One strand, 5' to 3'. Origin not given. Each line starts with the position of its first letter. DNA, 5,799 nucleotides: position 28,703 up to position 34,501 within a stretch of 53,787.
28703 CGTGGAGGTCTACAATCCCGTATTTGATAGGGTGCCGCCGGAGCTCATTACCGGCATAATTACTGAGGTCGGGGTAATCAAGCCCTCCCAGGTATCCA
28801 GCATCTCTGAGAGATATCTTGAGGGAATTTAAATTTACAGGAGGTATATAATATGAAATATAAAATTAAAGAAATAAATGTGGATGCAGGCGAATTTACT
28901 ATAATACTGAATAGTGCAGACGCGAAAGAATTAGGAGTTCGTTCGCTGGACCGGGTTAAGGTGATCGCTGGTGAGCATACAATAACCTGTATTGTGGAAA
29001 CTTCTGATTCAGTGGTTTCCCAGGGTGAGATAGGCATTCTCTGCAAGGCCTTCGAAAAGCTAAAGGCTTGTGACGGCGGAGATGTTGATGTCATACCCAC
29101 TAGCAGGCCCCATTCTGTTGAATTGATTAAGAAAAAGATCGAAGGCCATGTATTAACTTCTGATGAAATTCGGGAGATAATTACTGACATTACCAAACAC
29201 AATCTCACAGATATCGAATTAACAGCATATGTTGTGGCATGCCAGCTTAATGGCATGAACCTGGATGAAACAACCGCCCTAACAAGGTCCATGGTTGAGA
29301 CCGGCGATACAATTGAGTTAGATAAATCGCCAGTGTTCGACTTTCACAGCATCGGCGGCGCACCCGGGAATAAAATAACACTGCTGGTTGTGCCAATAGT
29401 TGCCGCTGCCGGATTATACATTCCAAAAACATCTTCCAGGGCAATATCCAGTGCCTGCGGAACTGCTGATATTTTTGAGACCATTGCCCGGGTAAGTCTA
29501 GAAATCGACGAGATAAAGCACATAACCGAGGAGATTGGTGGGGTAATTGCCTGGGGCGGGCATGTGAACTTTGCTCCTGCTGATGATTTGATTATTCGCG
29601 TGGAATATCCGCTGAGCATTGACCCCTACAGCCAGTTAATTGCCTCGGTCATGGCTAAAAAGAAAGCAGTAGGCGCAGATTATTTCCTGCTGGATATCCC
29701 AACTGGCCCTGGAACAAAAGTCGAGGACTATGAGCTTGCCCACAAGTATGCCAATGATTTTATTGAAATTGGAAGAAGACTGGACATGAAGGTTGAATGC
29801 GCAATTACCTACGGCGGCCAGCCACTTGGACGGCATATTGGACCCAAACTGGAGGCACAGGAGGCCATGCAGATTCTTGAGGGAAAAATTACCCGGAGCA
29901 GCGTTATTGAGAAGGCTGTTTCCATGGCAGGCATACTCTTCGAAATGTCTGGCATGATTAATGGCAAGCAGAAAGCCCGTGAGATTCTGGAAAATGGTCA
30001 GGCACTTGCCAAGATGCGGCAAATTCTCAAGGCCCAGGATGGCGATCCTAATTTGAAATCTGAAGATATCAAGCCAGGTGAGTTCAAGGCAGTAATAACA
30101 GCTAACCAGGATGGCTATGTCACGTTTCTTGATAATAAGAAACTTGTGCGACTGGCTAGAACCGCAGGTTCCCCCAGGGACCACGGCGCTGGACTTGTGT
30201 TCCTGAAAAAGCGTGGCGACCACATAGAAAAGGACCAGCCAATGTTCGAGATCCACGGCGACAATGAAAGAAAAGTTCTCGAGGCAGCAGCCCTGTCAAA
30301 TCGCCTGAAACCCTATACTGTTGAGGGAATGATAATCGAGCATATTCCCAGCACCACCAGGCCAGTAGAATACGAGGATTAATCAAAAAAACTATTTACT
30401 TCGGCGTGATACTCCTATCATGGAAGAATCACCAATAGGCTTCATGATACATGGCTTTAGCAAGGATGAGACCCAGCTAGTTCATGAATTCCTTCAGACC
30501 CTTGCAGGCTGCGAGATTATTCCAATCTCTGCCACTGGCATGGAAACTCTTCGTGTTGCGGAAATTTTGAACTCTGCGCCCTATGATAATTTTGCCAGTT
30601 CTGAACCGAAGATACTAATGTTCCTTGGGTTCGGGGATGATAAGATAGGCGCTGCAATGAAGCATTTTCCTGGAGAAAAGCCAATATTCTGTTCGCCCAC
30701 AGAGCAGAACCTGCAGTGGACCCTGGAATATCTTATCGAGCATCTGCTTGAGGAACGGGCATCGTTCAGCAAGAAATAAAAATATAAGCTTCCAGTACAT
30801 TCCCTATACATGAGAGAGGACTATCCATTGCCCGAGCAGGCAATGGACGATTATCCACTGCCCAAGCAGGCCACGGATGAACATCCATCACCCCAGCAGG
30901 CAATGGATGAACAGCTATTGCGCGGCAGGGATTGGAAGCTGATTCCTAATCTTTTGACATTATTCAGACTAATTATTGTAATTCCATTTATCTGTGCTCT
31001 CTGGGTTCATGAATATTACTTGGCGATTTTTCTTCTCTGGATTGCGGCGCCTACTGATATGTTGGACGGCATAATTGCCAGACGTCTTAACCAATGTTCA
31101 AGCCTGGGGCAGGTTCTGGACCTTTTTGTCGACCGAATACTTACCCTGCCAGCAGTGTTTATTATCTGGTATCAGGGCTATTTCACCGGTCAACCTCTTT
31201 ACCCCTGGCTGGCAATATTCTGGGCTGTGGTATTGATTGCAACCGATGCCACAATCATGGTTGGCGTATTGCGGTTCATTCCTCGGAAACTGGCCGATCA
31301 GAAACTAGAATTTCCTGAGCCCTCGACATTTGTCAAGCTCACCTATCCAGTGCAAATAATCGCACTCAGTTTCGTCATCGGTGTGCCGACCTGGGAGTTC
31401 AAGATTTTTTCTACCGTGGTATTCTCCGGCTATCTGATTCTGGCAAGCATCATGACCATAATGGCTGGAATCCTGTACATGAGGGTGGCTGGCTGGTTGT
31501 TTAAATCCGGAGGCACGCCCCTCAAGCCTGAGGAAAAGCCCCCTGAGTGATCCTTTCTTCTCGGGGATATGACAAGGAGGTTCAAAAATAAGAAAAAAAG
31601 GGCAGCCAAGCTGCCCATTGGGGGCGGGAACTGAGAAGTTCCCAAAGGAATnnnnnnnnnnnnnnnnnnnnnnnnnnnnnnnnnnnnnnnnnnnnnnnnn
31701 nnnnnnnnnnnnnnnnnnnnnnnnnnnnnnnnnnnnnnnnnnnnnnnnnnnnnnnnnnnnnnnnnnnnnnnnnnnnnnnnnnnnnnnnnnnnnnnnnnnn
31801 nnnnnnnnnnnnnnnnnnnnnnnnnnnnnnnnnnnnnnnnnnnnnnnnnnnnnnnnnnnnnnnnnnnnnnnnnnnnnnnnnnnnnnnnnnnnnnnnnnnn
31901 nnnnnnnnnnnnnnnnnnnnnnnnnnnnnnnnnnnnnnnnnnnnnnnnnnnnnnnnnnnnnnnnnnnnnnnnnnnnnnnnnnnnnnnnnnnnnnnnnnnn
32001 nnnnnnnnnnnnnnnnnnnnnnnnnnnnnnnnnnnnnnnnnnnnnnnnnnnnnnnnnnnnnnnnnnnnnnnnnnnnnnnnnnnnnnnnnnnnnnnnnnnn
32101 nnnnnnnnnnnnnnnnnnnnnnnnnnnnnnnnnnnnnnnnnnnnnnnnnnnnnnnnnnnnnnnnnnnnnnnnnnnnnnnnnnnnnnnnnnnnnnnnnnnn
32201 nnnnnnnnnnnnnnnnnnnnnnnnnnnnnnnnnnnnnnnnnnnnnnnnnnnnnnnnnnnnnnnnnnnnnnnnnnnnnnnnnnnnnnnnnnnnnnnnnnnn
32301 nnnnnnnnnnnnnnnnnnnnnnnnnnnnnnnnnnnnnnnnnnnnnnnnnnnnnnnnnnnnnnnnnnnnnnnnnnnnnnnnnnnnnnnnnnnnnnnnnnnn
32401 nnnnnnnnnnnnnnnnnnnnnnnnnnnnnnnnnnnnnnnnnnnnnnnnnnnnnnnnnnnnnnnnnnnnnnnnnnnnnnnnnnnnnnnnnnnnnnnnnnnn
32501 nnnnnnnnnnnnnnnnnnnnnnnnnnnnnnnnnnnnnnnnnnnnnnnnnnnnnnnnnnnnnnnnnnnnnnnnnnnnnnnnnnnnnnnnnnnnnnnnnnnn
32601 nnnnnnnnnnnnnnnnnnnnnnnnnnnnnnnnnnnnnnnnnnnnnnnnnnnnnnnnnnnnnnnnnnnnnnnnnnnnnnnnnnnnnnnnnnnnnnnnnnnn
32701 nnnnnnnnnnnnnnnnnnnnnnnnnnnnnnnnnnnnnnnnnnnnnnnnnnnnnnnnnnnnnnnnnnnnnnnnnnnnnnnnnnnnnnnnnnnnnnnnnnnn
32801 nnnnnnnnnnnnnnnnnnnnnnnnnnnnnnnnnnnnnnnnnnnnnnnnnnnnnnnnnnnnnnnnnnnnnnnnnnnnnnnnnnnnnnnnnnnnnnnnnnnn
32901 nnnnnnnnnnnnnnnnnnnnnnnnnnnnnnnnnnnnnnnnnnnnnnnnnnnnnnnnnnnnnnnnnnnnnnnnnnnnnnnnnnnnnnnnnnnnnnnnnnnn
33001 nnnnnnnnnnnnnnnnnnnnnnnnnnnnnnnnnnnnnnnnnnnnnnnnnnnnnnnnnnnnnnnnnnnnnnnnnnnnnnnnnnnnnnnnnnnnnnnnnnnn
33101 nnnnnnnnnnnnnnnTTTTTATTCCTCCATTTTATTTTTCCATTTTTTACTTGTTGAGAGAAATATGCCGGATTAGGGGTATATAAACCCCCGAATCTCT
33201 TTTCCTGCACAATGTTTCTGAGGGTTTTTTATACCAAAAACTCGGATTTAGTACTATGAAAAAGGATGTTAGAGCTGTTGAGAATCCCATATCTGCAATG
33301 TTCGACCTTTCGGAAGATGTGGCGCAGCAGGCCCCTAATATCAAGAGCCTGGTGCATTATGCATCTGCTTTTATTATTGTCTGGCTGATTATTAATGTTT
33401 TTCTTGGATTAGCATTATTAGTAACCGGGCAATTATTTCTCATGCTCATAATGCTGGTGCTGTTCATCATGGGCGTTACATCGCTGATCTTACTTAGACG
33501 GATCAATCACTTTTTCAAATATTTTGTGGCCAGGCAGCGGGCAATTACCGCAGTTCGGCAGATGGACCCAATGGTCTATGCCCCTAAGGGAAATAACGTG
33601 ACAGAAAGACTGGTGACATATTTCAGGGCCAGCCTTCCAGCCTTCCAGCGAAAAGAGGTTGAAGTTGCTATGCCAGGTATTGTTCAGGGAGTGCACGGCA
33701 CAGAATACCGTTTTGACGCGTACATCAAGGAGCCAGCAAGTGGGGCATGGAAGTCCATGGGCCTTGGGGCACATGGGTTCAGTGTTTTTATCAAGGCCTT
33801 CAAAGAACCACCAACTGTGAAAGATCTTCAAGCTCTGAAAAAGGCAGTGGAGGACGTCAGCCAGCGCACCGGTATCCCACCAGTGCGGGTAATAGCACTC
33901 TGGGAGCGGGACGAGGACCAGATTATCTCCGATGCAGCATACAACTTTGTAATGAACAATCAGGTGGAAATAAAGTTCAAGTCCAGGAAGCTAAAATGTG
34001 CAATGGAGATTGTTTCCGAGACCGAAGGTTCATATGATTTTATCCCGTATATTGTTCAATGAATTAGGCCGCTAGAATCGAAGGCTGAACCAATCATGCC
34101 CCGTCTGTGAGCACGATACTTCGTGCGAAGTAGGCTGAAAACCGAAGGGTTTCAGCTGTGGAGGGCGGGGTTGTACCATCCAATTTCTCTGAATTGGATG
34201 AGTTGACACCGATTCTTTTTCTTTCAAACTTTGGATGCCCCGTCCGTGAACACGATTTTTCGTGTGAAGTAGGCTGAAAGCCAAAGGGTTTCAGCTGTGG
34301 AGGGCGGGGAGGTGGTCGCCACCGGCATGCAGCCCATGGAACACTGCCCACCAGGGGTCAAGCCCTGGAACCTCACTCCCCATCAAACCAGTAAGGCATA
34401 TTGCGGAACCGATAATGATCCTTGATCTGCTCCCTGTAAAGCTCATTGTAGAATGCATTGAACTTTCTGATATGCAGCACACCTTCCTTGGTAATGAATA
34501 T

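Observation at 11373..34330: Family of GC-clamped structured intergenic repeats (six copies) with compensatory base changes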

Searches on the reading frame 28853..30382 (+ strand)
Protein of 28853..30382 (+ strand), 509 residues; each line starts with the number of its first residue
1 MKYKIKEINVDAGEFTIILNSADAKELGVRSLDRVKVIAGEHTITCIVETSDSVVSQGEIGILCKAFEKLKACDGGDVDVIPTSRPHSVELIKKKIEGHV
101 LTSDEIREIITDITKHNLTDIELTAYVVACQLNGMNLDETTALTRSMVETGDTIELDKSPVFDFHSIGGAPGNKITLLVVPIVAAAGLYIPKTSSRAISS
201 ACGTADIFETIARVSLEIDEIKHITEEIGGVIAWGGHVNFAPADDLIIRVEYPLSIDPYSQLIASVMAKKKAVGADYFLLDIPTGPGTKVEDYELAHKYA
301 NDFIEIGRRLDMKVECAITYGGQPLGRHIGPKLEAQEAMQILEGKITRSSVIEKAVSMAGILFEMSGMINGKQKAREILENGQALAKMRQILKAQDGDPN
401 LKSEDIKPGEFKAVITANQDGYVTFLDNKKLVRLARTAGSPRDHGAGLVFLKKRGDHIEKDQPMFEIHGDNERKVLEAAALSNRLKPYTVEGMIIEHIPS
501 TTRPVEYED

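Call 13: search_protein_families(library=pfam, proteins=[window:28853-30382:+], max_evalue=0.01)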
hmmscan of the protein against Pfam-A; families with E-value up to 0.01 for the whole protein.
window:28853-30382:+ (509 aa): 5 families
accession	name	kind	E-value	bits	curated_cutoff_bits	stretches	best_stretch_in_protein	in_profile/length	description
PF02885.22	Glycos_trans_3N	-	1.9e-17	63.2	26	1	90-151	2-63/63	Glycosyl transferase family, helical bundle domain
PF00591.27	Glycos_transf_3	-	4e-15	56.6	27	1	160-385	3-253/253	Glycosyl transferase family, a/b domain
PF07831.19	PYNP_C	-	1.2e-09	38.2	27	1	422-480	1-66/75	Pyrimidine nucleoside phosphorylase C-terminal domain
PF10011.15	DUF2254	-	6.5e-06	25.6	28.8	1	391-476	173-252/368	Predicted membrane protein (DUF2254)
PF01568.27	Molydop_binding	-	0.0037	17.7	26.8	1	13-60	29-74/110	Molydopterin dinucleotide binding domain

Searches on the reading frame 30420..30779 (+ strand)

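Call 13: search_protein_families(library=pfam, proteins=[window:30420-30779:+], max_evalue=0.01)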
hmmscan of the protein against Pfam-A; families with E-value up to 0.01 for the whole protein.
window:30420-30779:+ (119 aa): 1 family
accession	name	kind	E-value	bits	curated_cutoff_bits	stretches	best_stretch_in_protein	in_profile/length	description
PF12646.12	DUF3783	-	8.9e-09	35.6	27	1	67-116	4-56/56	Domain of unknown function (DUF3783)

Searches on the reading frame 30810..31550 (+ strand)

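Call 13: search_protein_families(library=pfam, proteins=[window:30810-31550:+], max_evalue=0.01)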
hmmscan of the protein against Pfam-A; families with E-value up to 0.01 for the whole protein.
window:30810-31550:+ (246 aa): 1 family
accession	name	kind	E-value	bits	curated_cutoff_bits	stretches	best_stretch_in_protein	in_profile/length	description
PF01066.26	CDP-OH_P_transf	-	1.7e-23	84.1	22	1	44-205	2-138/152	CDP-alcohol phosphatidyltransferase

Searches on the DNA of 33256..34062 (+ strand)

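Call 73: search_rna_families(sources=[L144, L137, L138, L136], threshold=gathering)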
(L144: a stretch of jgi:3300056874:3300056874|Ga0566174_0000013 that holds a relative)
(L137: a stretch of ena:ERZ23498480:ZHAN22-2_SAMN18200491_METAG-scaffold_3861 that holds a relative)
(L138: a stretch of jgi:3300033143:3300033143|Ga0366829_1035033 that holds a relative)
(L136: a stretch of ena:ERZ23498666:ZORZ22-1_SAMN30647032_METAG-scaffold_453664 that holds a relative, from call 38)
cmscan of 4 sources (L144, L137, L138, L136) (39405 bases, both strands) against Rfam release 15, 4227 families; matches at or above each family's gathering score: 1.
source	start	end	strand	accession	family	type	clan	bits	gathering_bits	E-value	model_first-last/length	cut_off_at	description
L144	14087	14159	+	RF00005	tRNA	Gene; tRNA;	CL00001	59.9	29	1.1e-10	1-71/71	no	tRNA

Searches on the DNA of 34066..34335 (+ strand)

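Call 20: search_dna_similar(query=window:34083-34335:+, collection=plasmids, mode=distant)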
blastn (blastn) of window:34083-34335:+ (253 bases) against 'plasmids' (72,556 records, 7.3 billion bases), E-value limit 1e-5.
No match.

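Call 96: build_rna_model(alignment_id=A3, structure=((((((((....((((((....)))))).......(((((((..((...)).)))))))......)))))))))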
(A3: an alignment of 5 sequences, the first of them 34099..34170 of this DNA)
Model R1 built from alignment A3 (5 sequences, 73 columns); structure: as given.
model positions 72; base pairs 23; branch points 1; effective number of sequences 1.24; information 0.782 bits per position. Calibrated on 0.2 Mb of random sequence (short: E-values are rough).
structure used (alignment columns):
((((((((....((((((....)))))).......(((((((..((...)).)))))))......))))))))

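Call 97: search_with_rna_model(model_id=R1, sources=[window, L136, L137, L138, L139, L142, L143, L144, L152], max_evalue=10, make_alignment=true, show_alignments=0)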
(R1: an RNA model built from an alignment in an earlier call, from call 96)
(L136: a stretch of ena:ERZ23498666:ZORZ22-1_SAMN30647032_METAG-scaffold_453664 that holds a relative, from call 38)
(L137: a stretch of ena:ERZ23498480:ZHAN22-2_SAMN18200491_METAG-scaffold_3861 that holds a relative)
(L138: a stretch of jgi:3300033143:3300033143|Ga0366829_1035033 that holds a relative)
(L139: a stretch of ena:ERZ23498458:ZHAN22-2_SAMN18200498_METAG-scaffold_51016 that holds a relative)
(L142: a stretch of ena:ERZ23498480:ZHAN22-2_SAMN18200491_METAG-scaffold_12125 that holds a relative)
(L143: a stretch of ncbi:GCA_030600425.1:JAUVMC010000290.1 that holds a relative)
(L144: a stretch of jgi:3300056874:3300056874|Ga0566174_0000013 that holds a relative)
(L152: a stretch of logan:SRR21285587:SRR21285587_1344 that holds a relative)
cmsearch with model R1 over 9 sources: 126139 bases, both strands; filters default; matches with E-value up to 10: 10.
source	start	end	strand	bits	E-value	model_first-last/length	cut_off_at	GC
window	34238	34309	+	103.1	8.2e-25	1-72/72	no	0.57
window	34099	34170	+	102.5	1.2e-24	1-72/72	no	0.6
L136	220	291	-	100.8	3.4e-24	1-72/72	no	0.6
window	21028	21100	+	99.2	9e-24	1-72/72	no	0.56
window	16446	16517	-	99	9.9e-24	1-72/72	no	0.57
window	23090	23161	+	43.9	6.3e-09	1-72/72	no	0.6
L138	2442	2524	+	43.1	1e-08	1-72/72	no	0.58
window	11390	11409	-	19.2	0.027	1-72/72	no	0.85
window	21167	21207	+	18.3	0.046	1-72/72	no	0.54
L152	8080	8099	+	13.7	0.77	1-72/72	no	0.8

Alignment A4: 10 matches aligned to the model, 101 columns, each read 5' to 3' on its own strand. Consensus structure (alignment columns), stored with it:
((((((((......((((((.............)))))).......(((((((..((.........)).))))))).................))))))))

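Call 100: build_rna_model(alignment_id=A5, structure=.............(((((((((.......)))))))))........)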
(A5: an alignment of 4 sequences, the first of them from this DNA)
Model R2 built from alignment A5 (4 sequences, 46 columns); structure: as given.
model positions 44; base pairs 9; branch points 0; effective number of sequences 4; information 1.203 bits per position. Calibrated on 0.2 Mb of random sequence (short: E-values are rough).
structure used (alignment columns):
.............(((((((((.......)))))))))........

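Call 101: search_with_rna_model(model_id=R2, sources=[window, L136, L137, L138, L139, L142, L143, L144, L152], max_evalue=10, make_alignment=true, show_alignments=0)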
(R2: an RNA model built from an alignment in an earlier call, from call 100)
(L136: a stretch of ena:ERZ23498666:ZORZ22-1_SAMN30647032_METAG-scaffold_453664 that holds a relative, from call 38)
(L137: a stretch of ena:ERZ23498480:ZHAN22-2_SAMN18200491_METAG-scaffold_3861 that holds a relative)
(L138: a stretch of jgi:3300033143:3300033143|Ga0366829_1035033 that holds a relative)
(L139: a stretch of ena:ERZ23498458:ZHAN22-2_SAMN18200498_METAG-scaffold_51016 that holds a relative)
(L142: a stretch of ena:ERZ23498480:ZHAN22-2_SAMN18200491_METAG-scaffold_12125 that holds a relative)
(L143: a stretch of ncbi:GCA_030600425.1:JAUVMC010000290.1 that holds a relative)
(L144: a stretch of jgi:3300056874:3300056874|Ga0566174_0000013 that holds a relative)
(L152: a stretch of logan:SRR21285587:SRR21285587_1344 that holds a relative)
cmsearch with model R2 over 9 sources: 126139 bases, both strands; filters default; matches with E-value up to 10: 8.
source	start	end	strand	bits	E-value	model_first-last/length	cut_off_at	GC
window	34164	34208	+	69.5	8e-16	1-44/44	no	0.47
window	11442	11487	-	67.4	2.8e-15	1-44/44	no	0.46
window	21094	21137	+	66.1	5.9e-15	1-44/44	no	0.52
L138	2518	2560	+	65.1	1.1e-14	1-44/44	no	0.49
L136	184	226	-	23.5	0.00071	1-44/44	no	0.6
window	11450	11474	+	14.2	0.19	14-36/44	no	0.32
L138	2531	2552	-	11.6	0.84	14-36/44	no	0.36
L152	17105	17129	+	8.5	5.5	1-44/44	no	0.64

Alignment A6: 8 matches aligned to the model, 54 columns, each read 5' to 3' on its own strand. Consensus structure (alignment columns), stored with it:
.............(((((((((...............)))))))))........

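Call 109: search_dna_similar(query=window:34066-34335:+, collection=phages, mode=distant, max_evalue=0.001)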
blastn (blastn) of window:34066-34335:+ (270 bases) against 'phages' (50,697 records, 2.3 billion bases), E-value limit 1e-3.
No match.

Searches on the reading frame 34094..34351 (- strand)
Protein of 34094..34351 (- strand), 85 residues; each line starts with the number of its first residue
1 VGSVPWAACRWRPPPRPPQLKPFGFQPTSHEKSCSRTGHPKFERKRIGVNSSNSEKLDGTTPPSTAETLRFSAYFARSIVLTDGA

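Call 36: find_homologous_proteins(query=window:34094-34351:-, max_evalue=0.01)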
Query window:34094-34351:- (85 aa): 1 proteins with E <= 0.01 among 2 candidates.
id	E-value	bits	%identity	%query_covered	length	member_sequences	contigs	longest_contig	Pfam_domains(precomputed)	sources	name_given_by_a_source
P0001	8.6e-6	44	69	38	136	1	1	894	-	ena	-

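Call 38: find_encoding_contigs(protein=P0001, flank=10000)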
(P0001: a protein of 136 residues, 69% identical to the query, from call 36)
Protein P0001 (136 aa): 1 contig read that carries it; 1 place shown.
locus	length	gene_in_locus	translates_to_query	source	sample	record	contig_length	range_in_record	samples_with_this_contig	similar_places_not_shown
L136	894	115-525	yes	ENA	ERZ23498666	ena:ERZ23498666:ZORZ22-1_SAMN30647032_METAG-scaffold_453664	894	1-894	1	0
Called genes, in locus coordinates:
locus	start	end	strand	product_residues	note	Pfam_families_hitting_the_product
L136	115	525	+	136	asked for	-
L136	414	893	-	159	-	?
